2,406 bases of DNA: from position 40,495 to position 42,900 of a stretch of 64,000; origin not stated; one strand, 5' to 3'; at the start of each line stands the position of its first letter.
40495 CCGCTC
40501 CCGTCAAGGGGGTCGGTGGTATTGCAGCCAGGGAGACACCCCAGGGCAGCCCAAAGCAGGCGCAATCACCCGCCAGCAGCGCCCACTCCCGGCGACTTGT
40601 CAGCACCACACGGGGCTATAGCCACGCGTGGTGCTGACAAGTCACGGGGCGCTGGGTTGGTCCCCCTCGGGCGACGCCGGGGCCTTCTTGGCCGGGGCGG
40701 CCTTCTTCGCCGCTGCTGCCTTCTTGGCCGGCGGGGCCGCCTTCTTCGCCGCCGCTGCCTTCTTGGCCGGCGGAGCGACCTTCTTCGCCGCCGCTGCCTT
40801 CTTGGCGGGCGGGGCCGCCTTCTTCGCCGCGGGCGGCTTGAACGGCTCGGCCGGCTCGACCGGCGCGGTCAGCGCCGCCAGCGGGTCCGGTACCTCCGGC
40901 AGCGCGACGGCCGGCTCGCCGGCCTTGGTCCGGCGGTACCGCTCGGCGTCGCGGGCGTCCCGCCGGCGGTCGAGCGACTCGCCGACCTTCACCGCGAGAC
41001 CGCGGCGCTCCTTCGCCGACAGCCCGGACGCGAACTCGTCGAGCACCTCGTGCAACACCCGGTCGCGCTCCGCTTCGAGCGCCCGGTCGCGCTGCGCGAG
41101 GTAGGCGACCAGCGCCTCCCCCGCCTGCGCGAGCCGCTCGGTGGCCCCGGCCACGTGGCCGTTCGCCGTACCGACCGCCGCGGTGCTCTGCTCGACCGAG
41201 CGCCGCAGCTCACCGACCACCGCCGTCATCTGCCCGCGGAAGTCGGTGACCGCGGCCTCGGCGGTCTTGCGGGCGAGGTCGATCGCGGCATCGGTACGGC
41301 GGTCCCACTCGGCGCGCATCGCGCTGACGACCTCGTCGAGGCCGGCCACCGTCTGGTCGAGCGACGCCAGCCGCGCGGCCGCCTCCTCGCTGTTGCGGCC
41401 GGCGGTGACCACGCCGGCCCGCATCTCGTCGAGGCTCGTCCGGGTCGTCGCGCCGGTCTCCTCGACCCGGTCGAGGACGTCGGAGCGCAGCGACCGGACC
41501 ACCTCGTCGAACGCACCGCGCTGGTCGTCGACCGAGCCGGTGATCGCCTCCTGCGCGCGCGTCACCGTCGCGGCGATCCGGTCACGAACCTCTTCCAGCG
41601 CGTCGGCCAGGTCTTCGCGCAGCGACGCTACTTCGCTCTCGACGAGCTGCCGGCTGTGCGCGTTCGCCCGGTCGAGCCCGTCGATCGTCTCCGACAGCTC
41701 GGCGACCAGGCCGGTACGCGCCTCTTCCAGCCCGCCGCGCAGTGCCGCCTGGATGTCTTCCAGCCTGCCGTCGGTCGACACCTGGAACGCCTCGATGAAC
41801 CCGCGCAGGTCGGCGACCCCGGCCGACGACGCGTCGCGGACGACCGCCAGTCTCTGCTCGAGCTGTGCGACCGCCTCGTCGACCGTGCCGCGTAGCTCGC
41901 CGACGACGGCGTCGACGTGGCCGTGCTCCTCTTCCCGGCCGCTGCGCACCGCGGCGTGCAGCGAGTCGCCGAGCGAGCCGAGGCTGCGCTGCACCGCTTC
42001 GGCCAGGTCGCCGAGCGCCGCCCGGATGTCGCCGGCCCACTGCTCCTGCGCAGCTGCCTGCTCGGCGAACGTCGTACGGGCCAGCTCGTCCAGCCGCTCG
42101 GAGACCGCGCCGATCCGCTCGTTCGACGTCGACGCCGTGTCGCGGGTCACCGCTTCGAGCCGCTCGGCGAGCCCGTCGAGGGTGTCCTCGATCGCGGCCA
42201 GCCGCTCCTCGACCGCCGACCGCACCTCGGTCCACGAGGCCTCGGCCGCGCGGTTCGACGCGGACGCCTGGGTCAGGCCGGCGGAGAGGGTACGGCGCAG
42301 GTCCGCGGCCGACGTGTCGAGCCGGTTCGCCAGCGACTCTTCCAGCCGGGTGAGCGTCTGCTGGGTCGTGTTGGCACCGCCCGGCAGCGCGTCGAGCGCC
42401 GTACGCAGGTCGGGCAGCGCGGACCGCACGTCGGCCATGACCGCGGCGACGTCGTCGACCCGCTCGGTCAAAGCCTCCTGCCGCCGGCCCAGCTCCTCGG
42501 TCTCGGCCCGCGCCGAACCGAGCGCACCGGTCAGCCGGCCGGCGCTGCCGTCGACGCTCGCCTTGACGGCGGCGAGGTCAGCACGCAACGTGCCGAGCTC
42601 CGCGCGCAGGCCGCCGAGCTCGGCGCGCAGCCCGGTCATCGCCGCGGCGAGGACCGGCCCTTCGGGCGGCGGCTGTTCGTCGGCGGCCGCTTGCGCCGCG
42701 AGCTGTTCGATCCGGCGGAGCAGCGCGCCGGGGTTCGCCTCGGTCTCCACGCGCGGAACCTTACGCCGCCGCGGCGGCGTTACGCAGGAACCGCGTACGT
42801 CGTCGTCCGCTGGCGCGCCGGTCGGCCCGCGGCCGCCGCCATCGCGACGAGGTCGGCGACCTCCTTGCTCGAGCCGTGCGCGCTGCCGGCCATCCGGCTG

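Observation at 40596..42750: Long Ala/Glu/Arg-rich coiled-coil protein with an HU/H1-like AKKA-repeat tail between fbiC and whiB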

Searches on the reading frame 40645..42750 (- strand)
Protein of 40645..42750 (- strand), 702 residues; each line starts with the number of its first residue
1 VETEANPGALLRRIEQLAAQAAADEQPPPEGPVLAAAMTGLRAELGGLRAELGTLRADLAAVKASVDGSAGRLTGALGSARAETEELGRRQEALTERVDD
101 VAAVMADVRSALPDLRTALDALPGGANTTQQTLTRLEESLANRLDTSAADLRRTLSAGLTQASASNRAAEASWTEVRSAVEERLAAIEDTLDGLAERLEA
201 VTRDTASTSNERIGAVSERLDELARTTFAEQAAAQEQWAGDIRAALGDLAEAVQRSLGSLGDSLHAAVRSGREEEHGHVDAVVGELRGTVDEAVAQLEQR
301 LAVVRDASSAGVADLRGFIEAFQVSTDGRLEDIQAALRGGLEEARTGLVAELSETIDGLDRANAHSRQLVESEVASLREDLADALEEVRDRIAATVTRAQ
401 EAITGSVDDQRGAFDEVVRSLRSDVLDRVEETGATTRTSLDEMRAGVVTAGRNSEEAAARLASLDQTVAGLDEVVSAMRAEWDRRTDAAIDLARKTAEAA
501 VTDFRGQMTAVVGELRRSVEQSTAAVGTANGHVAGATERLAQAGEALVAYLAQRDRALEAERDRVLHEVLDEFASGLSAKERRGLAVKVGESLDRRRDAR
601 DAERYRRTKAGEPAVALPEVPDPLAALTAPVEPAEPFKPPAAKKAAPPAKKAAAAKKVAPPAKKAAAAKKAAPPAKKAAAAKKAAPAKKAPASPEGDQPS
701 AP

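Call 6: search_protein_families(library=pfam, proteins=[window:40645-42750:-], max_evalue=1)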
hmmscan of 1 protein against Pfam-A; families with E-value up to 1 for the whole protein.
window:40645-42750:- (702 aa): 26 families (the best 25 are shown)
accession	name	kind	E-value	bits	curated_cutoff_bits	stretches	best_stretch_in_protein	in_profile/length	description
PF01442.23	Apolipoprotein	-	1.4e-20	74.2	90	4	180-361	2-176/190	Apolipoprotein A1/A4/E domain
PF04513.17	Baculo_PEP_C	-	1.4e-09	38.5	38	1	90-131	86-127/140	Baculovirus polyhedron envelope protein, PEP, C terminus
PF07889.17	DUF1664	-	2.7e-07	31.1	34.6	0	76-141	53-118/124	Protein of unknown function (DUF1664)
PF07464.16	ApoLp-III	-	2.1e-05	25.1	36.3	0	319-440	24-143/146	Apolipophorin-III precursor (apoLp-III)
PF20667.3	Sec10_N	-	0.00054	20.5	27.4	1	495-575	27-104/118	Exocyst complex component Sec10, N-terminal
PF05531.17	NPV_P10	-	0.0017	19.2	29.8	0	93-141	15-66/75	Nucleopolyhedrovirus P10 protein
PF05478.16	Prominin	-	0.0017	17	34.3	1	354-441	316-403/799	Prominin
PF11887.13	Mce4_CUP1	-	0.0023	18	32.6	1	57-198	43-178/222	Cholesterol uptake porter CUP1 of Mce4, putative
PF02646.22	RmuC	-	0.0038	16.8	26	0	86-152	216-282/291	RmuC family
PF07926.17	TPR_MLP1_2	-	0.0043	17.5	36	1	146-196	67-117/129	TPR/MLP1/MLP2-like protein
PF07544.18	Med9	-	0.0084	16.6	26.9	0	96-138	19-61/80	RNA polymerase II transcription mediator complex subunit 9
PF08702.15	Fib_alpha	-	0.011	16.3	29.9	0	128-210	32-115/143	Fibrinogen alpha/beta chain family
PF25541.1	TBCA_PH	-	0.023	14.8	27.8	0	50-122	26-97/139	PH domain-containing proteins, TBCA domain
PF10186.14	ATG14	-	0.03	13.9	33.2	1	49-169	18-125/347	Vacuolar sorting 38 and autophagy-related subunit 14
PF08066.17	PMC2NT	-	0.054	14.5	23.3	0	136-199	21-83/91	PMC2NT (NUC016) domain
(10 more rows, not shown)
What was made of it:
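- On Pfam PF01442 Apolipoprotein A1/A4/E: 74.2 bits over four stretches (call 6).
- The best Pfam hit is Apolipoprotein A1/A4/E (74 bits, 4 stretches), with ApoLp-III also listed (call 6).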

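Call 7: search_protein_families(library=ncbifam, proteins=[window:40645-42750:-], max_evalue=1)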
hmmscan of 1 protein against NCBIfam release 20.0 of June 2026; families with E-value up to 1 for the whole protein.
window:40645-42750:- (702 aa): 14 families
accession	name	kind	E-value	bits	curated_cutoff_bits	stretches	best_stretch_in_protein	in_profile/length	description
NF047516.1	LA_3659_fam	equivalog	5.7e-06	26.1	36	3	48-185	73-203/221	LA_3659 family protein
NF047514.1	SpiroCoCo_N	equivalog_domain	5.7e-06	26.1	75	3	48-185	73-203/221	SpiroCoCo family coiled-coil protein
TIGR00996.1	Mtu_fam_mce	paralog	1.6e-05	24.3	140.5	1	22-146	147-263/291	MCE family protein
NF045650.1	CD1247_Nterm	equivalog_domain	0.00033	21.2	30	0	349-392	5-48/70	CD1247 N-terminal domain-containing protein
NF051436.1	NheA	equivalog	0.002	17.1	500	1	366-428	191-253/385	non-hemolytic enterotoxin subunit A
NF038350.1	taxis_HmpF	equivalog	0.011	14.1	200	1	87-203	432-550/553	pilus motility taxis protein HmpF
TIGR01069.2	mutS2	equivalog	0.025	12.9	400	1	421-525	499-603/790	endonuclease MutS2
NF047388.1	SA1320_fam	subfamily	0.035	12.5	230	0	135-404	252-545/644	SA1320 family protein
NF033914.0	antiphage_ZorA_1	subfamily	0.036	12.3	190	1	245-419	323-489/619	anti-phage ZorAB system protein ZorA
NF052504.1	sll1863_fam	domain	0.076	13.2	35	1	177-257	6-85/93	sll1863 family stress response protein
NF048001.1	GTP_morpho_1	equivalog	0.098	12.5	50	0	166-198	15-47/70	GTA head formation protein, RCAP_rcc01685 family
TIGR03042.1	PS_II_psbQ_bact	equivalog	0.24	11.2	106.9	1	169-237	60-128/142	photosystem II protein PsbQ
TIGR01950.1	SoxR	equivalog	0.31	10.8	116.9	0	101-151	49-99/142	redox-sensitive transcriptional activator SoxR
TIGR04211.1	SH3_and_anchor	equivalog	0.57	9.7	65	1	79-175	63-157/198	TIGR04211 family SH3 domain-containing protein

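Call 8: find_homologous_proteins(query=window:40645-42750:-)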
Query window:40645-42750:- (702 aa): 40 proteins with E <= 0.001 among 8000 candidates.
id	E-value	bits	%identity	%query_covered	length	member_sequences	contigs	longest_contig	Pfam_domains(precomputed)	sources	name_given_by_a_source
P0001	1.2e-233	796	84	66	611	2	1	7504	PF01442.24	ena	-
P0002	6.8e-221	753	58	100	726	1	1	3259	PF04513.18,PF01442.24,PF07889.18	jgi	jgi:chromosome segregation ATPase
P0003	1.4e-209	716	60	90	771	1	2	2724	PF04513.18,PF28217.1,PF01442.24,PF04108.18,PF07889.18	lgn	-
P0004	7.1e-204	697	57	96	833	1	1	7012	PF04513.18,PF01442.24,PF04108.18,PF07889.18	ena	-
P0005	5.4e-201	688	55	100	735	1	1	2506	PF04513.18,PF01442.24,PF07382.17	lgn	-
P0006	1.2e-200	687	58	88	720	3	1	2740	PF04513.18,PF01442.24,PF05478.17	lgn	-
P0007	2.4e-199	682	54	100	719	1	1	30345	PF04513.18,PF01442.24,PF05478.17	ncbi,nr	ncbi:MAG TPA: hypothetical protein VFH54_12885 [Mycobacteriales bacterium]|nr:hypothetical protein [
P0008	3.3e-178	613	50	100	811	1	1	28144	PF04513.18,PF01442.24,PF07889.18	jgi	jgi:hypothetical protein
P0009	2.4e-177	610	52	87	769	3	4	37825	PF04513.18,PF01442.24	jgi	jgi:hypothetical protein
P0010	3.9e-176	606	53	90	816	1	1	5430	PF04513.18,PF01442.24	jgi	jgi:hypothetical protein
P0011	4.0e-168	579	48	96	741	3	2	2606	PF04513.18,PF01442.24,PF07889.18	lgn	-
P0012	5.4e-166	572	51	87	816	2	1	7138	PF04513.18,PF01442.24,PF07889.18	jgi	jgi:chromosome segregation ATPase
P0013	6.9e-165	569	49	99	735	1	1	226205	PF04513.18,PF01442.24,PF07889.18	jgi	jgi:hypothetical protein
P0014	2.9e-159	550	57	67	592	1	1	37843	PF07464.17,PF01442.24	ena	-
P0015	1.2e-158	548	54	75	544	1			PF04513.18,PF07464.17,PF01442.24,PF04108.18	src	-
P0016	2.1e-155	537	47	97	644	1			PF04513.18,PF01442.24,PF07889.18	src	-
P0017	2.9e-155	537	51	91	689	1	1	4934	PF04513.18,PF07464.17,PF01442.24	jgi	jgi:hypothetical protein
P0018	3.3e-153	530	47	97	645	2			PF04513.18,PF01442.24,PF07889.18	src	-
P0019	5.2e-150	519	46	98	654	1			PF04513.18,PF01442.24,PF07889.18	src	-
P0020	1.5e-147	511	48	90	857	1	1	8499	PF01442.24,PF07889.18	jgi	jgi:prefoldin subunit 5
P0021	1.1e-146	508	46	94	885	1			PF04513.18,PF07464.17,PF01442.24,PF07889.18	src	-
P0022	5.4e-143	496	45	97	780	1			PF04513.18,PF01442.24,PF07889.18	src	-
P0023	2.4e-142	494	44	99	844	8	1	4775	PF01442.24,PF07889.18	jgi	jgi:archaellum component FlaC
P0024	4.9e-138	480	51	74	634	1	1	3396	PF01442.24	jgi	jgi:hypothetical protein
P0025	1.7e-119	419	44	80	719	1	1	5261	PF04513.18,PF01442.24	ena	-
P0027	3.1e-93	332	37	76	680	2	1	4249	PF04513.18,PF01442.24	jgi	jgi:hypothetical protein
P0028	8.5e-92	327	41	64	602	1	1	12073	PF04513.18,PF01442.24,PF07889.18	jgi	jgi:hypothetical protein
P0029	7.6e-87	311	40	66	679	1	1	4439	PF04513.18,PF27695.1,PF01442.24,PF07889.18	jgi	jgi:BMFP domain-containing protein YqiC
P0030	1.4e-84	303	39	74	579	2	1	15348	PF01442.24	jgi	jgi:hypothetical protein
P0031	8.2e-83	297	40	72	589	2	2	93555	PF04513.18,PF01442.24,PF04108.18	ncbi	-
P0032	2.4e-81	293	41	67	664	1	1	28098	PF04513.18,PF01442.24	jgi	jgi:DNA-binding protein HU-beta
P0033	5.5e-76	275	39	74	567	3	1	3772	PF04513.18,PF01442.24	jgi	-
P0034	4.7e-74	269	37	87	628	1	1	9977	PF01442.24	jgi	jgi:hypothetical protein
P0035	1.8e-73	267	34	65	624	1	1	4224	PF01442.24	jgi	jgi:DNA-binding protein HU-beta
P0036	2.3e-73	266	33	67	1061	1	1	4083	PF04513.18,PF01442.24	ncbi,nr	ncbi:MAG: hypothetical protein H7323_10710 [Frankiales bacterium]|nr:hypothetical protein [Frankiale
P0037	2.7e-72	263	32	76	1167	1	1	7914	PF04513.18,PF01442.24,PF06825.18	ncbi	-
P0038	1.1e-45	175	29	79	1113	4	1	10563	PF04513.18,PF01442.24,PF07889.18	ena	-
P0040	2.4e-7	48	31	23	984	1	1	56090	PF01442.24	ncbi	ncbi:MAG TPA: hypothetical protein VF288_05755 [Mycobacteriales bacterium]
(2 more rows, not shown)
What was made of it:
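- On HU / HupB / HupS: The JGI label 'DNA-binding protein HU-beta' on two homologues (call 8) probably reflects the tail alone; this is my inference.
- On SMC / chromosome segregation ATPase: I treat the JGI label 'chromosome segregation ATPase' (call 8) as spurious for that reason.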

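Call 11: find_related_loci(query=A1, collection=genome_contigs, flank=6000)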
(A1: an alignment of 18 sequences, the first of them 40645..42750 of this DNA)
Query A1 (702 aa) in genome_contigs; peptide patterns used: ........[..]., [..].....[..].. (x = any residue, [..] = any of these).
599 stretches matched a pattern (row limit reached: there are more); 31 encode a relative of the query (tblastn E <= 1e-3); 31 distinct loci.
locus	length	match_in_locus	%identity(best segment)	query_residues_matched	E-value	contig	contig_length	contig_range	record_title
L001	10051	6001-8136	81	1-690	0e+0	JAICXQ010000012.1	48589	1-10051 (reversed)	MAG: Frankiales bacterium isolate LS_FP_2_bin.126 k141_5343866_length_48589_cov_17.4541, whole genome shotgun sequence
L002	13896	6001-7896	86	1-639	0e+0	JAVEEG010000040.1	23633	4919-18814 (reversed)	MAG: Frankiaceae bacterium isolate BP_195 scaffold_1368959, whole genome shotgun sequence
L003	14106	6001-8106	54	9-702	0e+0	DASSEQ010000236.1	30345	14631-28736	MAG TPA_asm: Mycobacteriales bacterium isolate SMAG_U982 k141_57069, whole genome shotgun sequence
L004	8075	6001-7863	55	1-622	0e+0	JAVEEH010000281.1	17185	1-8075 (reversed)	MAG: Frankiaceae bacterium isolate BP_196 scaffold_5230889, whole genome shotgun sequence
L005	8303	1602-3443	53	1-615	0e+0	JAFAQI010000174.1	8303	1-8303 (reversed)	MAG: Frankiales bacterium isolate CP_BM_ER_60 BM_ER_k147_6665627, whole genome shotgun sequence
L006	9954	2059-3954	52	1-633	0e+0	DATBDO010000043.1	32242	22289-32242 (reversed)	MAG TPA_asm: Mycobacteriales bacterium isolate SMAG_U5813 k141_95377, whole genome shotgun sequence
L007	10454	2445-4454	48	1-676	1e-160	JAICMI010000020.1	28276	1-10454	MAG: Frankiaceae bacterium isolate LS_ISSM_2_bin.129 k141_4102999_length_28276_cov_10.0000, whole genome shotgun sequenc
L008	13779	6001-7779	49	1-633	9e-145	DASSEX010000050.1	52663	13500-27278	MAG TPA_asm: Mycobacteriales bacterium isolate SMAG_U989 k141_1582202, whole genome shotgun sequence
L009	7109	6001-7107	60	1-369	2e-124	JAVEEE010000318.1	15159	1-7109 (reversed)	MAG: Frankiaceae bacterium isolate BP_193 scaffold_4692607, whole genome shotgun sequence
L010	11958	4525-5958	47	1-628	4e-109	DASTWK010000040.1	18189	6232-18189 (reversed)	MAG TPA_asm: Mycobacteriales bacterium isolate SMAG_U2386 k141_1415146, whole genome shotgun sequence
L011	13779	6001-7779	47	1-633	6e-133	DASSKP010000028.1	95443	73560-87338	MAG TPA_asm: Mycobacteriales bacterium isolate SMAG_U1144 k141_1148255, whole genome shotgun sequence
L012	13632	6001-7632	40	4-688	2e-86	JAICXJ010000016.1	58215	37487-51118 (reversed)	MAG: Frankiales bacterium isolate LS_FP_2_bin.109 k141_5442531_length_58215_cov_24.2692, whole genome shotgun sequence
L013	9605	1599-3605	35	3-627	3e-80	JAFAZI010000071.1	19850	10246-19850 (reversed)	MAG: Frankiaceae bacterium isolate CP_BM_RX_R9_1 BM_RX_R9_k147_1988164, whole genome shotgun sequence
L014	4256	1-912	52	362-667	1e-79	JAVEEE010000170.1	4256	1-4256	MAG: Frankiaceae bacterium isolate BP_193 scaffold_1805106, whole genome shotgun sequence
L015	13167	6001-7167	34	9-631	9e-54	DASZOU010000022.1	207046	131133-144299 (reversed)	MAG TPA_asm: Mycobacteriales bacterium isolate SMAG_U5953 k141_146149, whole genome shotgun sequence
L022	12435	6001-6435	46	496-640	3e-27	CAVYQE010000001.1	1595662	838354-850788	MAG: uncultured Actinomycetota bacterium isolate MFD05502.bin.1.113 genome assembly, contig: contig_10809, whole genome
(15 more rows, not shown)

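Call 25: predict_structure(alignment_id=A1)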
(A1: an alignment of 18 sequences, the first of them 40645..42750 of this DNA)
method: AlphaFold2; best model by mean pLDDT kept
length: 702 residues; sequences in the alignment: 18
mean_pLDDT: 65.6   pTM: 0.26
mean pLDDT of the five models: 65.6, 62.8, 62.5, 62.1, 58.6
residues with pLDDT >= 90: 0; 70-90: 366; 50-70: 203; < 50: 133
segments of 3 or more residues with pLDDT < 50: 1-5, 25-31, 267-283, 285-287, 289-291, 296-309, 461-468, 637-702
pLDDT, mean of each block of 10 residues (from residue 1): 55 78 52 61 76 79 78 77 80 82 79 74 64 75 76 75 73 78 81 79 71 68 62 70 73 61 49 41 47 46 47 59 66 71 73 75 76 77 76 72 71 71 69 70 69 54 48 66 73 70 71 70 67 72 77 78 73 56 60 75 77 69 75 53 39 36 33 35 32 35 41
secondary structure, 60 per line:
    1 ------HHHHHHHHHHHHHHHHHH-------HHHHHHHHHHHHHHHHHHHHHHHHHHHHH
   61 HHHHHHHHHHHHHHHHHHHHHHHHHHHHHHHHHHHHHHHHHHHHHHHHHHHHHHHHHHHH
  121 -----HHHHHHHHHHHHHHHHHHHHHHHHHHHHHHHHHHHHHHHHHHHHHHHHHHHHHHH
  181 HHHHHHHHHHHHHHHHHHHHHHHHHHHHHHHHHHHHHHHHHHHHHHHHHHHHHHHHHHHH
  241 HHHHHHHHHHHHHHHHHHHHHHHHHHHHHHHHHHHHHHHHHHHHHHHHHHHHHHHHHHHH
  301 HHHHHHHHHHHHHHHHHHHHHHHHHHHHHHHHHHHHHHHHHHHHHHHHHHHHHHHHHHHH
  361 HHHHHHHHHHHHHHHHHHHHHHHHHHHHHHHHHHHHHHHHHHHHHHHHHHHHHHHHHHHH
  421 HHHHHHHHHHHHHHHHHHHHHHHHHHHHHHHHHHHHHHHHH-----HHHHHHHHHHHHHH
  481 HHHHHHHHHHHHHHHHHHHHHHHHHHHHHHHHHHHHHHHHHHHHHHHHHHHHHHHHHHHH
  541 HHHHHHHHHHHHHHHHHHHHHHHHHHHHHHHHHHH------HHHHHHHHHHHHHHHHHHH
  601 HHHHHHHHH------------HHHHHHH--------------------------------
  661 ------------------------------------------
elements in order (helices of 4 or more, strands of 3 or more residues): H7-24 H32-120 H126-461 H467-575 H582-609 H622-628
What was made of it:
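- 42679..42732 (-): Conserved N-terminal short helix (residues 7-24, consensus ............), followed by a Pro-rich linker at residues 25-31. AF2 helix 7-24 (call 25).
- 41368..42375 (-): Long hendecad-type rod (residues 126-461, about 50 nm if a straight helix). One AF2 helix spans 126-461 (call 25).
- Checked: AlphaFold2 predicts almost all helix: 7-24, 32-120, 126-461, 467-575 and 582-609, with the tail 637-702 disordered (call 25).
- The full-length AF2 model is only moderately confident (pLDDT 65.6, pTM 0.26, call 25), and only monomers could be modelled.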

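Call 27: search_solved_structures(query=A1, max_evalue=1)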
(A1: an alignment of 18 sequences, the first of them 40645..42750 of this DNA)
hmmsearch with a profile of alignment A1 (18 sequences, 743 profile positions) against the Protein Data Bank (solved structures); distinct sequences matched with E-value up to 1: 32.
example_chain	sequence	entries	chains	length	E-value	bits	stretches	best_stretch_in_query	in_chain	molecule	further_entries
3s84_A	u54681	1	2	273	1e-05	27.6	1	86-311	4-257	Apolipoprotein A-IV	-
9hx4_F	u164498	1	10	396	2e-05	26.7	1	67-312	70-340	Apolipoprotein A-IV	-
4v6m_A0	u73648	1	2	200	2e-05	26.7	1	267-436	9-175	Apolipoprotein A-I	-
1av1_A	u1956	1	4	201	2e-05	26.7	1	267-436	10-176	APOLIPOPROTEIN A-I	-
6pts_A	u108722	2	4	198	2.1e-05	26.6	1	267-435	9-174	Apolipoprotein A-I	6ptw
2msc_A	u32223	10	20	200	2.2e-05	26.6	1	267-435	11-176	Apolipoprotein A-I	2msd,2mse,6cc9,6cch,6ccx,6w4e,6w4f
3k2s_A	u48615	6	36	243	3.6e-05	25.8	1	266-436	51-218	Apolipoprotein A-I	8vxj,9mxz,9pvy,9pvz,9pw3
7kjr_C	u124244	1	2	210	9.6e-05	24.4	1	275-436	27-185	Apolipoprotein A-I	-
8eqs_C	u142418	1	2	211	9.7e-05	24.4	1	275-436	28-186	Apolipoprotein A-I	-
8qae_A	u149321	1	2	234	0.00017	23.6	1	85-155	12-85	sc-apCC-6-SLLA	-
7zr2_A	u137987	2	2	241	0.00027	22.9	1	37-138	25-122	Spike protein S2',Chimeric protein mimic of SARS-CoV-2 Spike HR1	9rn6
3r2p_A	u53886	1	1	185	0.001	21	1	266-400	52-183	Apolipoprotein A-I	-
6clz_B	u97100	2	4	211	0.0017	20.3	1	265-436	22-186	Apolipoprotein A-I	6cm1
2n5e_A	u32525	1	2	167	0.0033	19.4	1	319-438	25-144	Apolipoprotein A-I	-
2x43_S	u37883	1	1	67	0.0051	18.7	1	354-408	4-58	SHERP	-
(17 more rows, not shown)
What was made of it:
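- Closest known: Exchangeable apolipoproteins. Same: Profile matches are weak (74 bits against Pfam; E about 1e-5 against PDB ApoA-I and ApoA-IV; calls 6, 27).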
